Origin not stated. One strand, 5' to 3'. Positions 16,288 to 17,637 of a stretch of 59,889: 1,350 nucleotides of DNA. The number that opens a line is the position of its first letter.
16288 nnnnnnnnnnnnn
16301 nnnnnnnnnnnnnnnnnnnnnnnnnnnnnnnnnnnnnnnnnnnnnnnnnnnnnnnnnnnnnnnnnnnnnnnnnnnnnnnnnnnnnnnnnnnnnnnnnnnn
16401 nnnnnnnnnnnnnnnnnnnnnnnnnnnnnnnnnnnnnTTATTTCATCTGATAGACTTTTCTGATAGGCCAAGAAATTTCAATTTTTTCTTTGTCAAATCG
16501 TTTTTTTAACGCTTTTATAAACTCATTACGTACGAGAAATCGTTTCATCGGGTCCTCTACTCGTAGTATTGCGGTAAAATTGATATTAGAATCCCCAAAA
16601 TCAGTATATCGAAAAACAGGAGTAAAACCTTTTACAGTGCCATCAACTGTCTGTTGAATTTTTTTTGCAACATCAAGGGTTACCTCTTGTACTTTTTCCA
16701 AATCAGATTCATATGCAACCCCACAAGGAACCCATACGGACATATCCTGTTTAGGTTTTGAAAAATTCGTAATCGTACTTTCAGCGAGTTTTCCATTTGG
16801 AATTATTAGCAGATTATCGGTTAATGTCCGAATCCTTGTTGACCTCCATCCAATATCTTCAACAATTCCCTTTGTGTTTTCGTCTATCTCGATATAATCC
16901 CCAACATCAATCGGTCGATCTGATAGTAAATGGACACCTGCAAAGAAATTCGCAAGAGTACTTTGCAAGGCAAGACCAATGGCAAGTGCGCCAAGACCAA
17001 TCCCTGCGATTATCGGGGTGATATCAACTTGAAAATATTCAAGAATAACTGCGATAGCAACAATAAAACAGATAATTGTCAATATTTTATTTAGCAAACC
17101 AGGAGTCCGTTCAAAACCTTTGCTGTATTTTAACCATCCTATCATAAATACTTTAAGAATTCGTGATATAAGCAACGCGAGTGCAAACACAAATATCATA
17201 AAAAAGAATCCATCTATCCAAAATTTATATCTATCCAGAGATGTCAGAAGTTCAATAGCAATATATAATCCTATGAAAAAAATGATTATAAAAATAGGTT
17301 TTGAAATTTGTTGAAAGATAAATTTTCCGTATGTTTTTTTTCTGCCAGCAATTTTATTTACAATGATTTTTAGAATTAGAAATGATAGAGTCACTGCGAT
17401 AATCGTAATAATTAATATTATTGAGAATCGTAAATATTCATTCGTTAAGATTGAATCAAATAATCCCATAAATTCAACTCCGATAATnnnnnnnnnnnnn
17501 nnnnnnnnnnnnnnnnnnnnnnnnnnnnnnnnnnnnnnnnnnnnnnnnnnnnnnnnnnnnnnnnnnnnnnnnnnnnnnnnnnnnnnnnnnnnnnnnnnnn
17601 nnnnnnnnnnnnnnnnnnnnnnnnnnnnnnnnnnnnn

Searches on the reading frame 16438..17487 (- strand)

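Call 13: search_protein_families(library=pfam, proteins=[window:16438-17487:-], max_evalue=0.001)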
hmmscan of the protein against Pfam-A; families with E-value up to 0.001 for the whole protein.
window:16438-17487:- (349 aa): 3 families
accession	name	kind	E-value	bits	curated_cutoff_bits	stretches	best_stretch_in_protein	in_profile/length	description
PF00924.24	MS_channel_2nd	-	3.8e-22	78.6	20.2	1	177-244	2-68/68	Mechanosensitive ion channel, beta-domain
PF21088.3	MS_channel_1st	-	3.2e-08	33.9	23.1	1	134-175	1-42/42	Mechanosensitive ion channel, transmembrane helices 2/3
PF21082.3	MS_channel_3rd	-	5.2e-08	33.6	21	1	253-338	3-88/88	Mechanosensitive ion channel MscS, C-terminal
